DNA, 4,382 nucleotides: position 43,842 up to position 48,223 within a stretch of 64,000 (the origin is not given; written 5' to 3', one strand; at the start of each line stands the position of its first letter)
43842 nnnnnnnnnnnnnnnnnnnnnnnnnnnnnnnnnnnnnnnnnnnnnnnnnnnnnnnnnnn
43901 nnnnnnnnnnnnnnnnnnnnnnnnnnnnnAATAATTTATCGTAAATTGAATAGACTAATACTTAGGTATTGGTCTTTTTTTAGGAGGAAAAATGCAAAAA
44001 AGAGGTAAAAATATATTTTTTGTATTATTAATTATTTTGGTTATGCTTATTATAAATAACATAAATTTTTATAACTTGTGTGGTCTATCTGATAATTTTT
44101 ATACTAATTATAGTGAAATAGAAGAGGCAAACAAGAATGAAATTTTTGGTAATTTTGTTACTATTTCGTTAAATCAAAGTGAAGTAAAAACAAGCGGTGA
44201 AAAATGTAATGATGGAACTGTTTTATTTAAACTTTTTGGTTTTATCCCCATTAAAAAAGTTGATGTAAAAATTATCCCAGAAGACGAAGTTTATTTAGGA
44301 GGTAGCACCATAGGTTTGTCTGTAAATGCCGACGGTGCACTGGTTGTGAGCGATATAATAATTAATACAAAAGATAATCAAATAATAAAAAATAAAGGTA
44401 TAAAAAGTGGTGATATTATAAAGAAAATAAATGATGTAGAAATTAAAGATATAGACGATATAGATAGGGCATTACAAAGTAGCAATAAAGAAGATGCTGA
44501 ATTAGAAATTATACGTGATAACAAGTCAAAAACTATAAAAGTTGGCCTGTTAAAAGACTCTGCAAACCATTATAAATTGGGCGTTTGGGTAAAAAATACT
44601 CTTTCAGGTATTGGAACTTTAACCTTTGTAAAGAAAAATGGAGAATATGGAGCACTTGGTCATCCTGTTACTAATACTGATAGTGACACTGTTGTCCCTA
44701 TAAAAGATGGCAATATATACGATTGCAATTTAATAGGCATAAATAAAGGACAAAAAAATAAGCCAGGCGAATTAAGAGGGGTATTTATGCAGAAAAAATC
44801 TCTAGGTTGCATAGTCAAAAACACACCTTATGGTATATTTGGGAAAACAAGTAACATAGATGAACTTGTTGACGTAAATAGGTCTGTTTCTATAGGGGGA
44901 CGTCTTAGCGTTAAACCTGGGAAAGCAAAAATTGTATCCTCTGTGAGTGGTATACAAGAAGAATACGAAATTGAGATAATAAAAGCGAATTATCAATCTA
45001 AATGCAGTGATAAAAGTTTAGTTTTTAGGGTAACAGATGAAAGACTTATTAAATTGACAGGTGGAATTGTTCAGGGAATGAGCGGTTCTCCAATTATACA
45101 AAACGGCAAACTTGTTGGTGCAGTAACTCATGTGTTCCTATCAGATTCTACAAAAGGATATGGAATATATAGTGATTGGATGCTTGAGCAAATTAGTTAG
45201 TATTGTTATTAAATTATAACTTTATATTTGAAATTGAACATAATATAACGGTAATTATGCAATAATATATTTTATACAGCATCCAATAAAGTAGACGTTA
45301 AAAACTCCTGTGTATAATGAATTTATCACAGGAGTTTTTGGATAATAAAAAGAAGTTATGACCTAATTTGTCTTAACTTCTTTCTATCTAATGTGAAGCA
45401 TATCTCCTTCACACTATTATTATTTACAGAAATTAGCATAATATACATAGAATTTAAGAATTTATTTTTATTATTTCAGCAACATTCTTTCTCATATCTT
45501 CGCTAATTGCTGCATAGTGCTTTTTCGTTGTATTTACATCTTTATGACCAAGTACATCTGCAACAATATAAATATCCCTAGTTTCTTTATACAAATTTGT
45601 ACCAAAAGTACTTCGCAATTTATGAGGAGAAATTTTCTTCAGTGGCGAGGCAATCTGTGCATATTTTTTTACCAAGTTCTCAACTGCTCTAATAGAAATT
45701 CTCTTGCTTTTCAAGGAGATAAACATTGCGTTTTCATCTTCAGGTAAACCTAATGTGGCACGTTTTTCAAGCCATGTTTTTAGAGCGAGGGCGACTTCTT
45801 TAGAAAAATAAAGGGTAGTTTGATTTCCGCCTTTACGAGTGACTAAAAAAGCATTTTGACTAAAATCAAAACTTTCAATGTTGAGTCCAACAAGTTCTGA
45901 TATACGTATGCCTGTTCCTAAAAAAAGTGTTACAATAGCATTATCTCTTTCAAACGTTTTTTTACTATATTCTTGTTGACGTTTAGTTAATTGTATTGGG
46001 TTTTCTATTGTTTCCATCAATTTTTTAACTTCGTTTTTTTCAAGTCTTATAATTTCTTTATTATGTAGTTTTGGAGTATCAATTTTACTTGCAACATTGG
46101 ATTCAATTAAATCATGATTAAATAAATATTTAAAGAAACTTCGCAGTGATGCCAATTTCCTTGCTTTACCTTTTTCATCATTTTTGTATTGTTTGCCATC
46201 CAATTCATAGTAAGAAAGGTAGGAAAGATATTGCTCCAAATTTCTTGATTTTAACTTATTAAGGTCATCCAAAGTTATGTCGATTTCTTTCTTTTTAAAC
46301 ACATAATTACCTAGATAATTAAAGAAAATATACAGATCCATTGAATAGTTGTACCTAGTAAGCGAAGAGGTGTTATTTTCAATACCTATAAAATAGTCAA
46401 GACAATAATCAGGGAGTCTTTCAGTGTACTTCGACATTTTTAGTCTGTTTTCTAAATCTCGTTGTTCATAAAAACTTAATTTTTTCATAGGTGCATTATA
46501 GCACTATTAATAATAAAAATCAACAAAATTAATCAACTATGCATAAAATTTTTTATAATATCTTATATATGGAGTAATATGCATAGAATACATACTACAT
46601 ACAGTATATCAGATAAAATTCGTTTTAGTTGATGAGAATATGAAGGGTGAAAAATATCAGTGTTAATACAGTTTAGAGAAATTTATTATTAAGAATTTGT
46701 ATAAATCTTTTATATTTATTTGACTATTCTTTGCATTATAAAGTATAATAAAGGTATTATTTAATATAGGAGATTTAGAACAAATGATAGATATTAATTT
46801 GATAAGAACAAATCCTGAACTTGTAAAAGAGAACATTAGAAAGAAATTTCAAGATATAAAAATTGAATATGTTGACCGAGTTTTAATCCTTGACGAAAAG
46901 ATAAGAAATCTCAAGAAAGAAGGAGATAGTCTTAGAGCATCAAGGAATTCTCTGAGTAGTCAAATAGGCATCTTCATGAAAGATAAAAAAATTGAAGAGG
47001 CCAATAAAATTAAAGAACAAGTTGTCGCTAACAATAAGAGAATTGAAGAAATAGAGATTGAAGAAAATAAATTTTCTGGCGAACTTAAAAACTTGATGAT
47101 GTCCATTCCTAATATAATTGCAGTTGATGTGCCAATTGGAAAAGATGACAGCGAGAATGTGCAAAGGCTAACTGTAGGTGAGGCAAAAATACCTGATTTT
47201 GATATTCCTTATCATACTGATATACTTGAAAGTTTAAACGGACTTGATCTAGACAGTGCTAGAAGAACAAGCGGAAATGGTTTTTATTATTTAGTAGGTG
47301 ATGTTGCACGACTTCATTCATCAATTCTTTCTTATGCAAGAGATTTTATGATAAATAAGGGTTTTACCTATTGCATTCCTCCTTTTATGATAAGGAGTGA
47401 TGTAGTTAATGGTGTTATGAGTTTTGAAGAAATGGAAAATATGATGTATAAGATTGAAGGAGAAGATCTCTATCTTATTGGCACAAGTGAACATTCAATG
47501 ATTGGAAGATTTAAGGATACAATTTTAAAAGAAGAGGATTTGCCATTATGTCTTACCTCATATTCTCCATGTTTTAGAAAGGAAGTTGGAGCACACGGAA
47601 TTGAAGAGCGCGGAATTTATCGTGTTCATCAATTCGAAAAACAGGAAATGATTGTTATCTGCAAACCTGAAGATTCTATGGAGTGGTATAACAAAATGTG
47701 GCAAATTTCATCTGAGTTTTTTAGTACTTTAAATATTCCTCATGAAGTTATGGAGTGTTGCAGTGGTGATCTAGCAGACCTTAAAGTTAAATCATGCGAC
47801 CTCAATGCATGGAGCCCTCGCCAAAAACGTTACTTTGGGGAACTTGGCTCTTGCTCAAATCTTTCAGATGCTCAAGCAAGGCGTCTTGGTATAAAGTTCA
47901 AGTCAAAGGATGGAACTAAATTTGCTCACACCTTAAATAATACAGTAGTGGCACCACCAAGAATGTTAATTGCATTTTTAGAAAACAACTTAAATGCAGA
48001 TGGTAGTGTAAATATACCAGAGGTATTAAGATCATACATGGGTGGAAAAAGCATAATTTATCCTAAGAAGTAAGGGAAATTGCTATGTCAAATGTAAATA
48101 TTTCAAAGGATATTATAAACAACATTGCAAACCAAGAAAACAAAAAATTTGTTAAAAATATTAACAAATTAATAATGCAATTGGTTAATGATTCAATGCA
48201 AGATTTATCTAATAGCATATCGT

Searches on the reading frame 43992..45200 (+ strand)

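Call 27: search_protein_families(library=pfam, proteins=[window:43992-45200:+])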
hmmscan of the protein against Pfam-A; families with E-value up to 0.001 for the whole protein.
window:43992-45200:+ (402 aa): 4 families
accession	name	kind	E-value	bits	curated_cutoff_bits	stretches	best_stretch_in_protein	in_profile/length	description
PF05580.18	Peptidase_S55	-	8.4e-76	255.1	25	1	193-398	2-210/210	SpoIVB peptidase S55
PF13180.12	PDZ_2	-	2.1e-07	31.6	27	1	122-185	15-79/80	PDZ domain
PF17820.7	PDZ_6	-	3.1e-07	30.5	27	1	135-175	14-54/54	PDZ domain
PF14685.13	PDZ_Tricorn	-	0.0004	20.8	25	1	132-184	33-88/88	Tricorn protease PDZ domain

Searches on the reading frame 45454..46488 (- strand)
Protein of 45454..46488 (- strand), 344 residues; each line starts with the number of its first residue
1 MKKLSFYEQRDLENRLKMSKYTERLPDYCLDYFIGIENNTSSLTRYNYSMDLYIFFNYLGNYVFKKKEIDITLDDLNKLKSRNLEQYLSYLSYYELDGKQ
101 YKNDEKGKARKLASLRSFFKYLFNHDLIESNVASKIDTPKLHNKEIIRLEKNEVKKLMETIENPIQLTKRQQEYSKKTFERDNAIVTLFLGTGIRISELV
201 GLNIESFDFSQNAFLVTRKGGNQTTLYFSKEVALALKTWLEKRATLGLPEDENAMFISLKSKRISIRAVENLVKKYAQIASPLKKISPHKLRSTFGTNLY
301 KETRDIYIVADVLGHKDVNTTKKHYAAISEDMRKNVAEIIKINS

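Call 27: search_protein_families(library=pfam, proteins=[window:45454-46488:-])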
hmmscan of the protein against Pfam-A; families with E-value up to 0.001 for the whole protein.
window:45454-46488:- (344 aa): 2 families
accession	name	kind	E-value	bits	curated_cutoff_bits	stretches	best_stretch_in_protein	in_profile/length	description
PF00589.27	Phage_integrase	-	1.3e-33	116.6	27.1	1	148-329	2-169/172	Phage integrase family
PF02899.23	Phage_int_SAM_1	-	0.00027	21.6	22.3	0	35-123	9-80/83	Phage integrase, N-terminal SAM-like domain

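Call 46: search_protein_families(library=ncbifam, proteins=[window:45454-46488:-], max_evalue=0.00001)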
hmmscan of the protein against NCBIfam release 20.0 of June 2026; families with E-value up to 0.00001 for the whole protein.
window:45454-46488:- (344 aa): 10 families
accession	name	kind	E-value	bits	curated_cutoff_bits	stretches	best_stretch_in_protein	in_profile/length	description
NF003462.0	PRK05084.1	equivalog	1.3e-52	178.7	267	1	15-338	7-354/360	tyrosine recombinase XerS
TIGR02224.1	recomb_XerC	equivalog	4.3e-49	167.5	335.15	1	35-332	8-281/295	tyrosine recombinase XerC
NF040815.2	recomb_XerA_Arch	equivalog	1.9e-47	162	220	1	38-336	10-262/263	site-specific tyrosine recombinase/integron integrase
TIGR02225.1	recomb_XerD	equivalog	2.5e-44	151.8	329.6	1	34-334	7-281/290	site-specific tyrosine recombinase XerD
NF001399.0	PRK00283.1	subfamily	3e-43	148.2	279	1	34-334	16-290/300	tyrosine recombinase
NF002331.0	PRK01287.1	subfamily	1.7e-23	83.2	371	1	83-329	76-313/365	site-specific tyrosine recombinase XerC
TIGR02249.1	integrase_gron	subfamily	3.2e-19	69.4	265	2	264-322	237-295/315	integron integrase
NF007371.0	PRK09871.1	subfamily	1.9e-14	53.7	222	1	176-326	22-173/198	tyrosine-type DNA invertase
NF007370.0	PRK09870.1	subfamily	7.9e-12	45.2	221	1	180-324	32-176/200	tyrosine-type DNA invertase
NF011946.0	PRK15417.1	equivalog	1.7e-10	40.6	435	0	274-323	262-311/337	integron integrase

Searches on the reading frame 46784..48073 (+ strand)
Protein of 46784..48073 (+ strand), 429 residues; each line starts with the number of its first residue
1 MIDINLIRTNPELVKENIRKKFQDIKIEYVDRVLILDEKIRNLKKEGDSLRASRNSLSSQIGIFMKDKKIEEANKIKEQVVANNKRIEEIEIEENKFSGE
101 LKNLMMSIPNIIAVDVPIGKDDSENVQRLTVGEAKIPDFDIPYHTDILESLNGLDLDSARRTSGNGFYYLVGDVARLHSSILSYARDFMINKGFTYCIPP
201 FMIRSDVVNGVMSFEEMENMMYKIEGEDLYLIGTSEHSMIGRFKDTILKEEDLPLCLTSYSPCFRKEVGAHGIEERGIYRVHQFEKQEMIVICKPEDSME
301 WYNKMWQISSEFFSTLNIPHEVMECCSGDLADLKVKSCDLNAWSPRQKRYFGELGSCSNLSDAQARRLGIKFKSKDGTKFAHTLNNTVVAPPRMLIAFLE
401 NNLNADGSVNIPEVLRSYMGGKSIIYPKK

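Call 27: search_protein_families(library=pfam, proteins=[window:46784-48073:+])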
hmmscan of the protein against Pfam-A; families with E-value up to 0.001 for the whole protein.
window:46784-48073:+ (429 aa): 2 families
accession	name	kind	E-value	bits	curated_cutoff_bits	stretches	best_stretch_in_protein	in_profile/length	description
PF00587.30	tRNA-synt_2b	-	5.1e-33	115.1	29.3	1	226-402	8-179/179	tRNA synthetase class II core domain (G, H, P, S and T)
PF02403.27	Seryl_tRNA_N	-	3.5e-24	85.6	28.2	1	1-111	1-107/108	Seryl-tRNA synthetase N-terminal domain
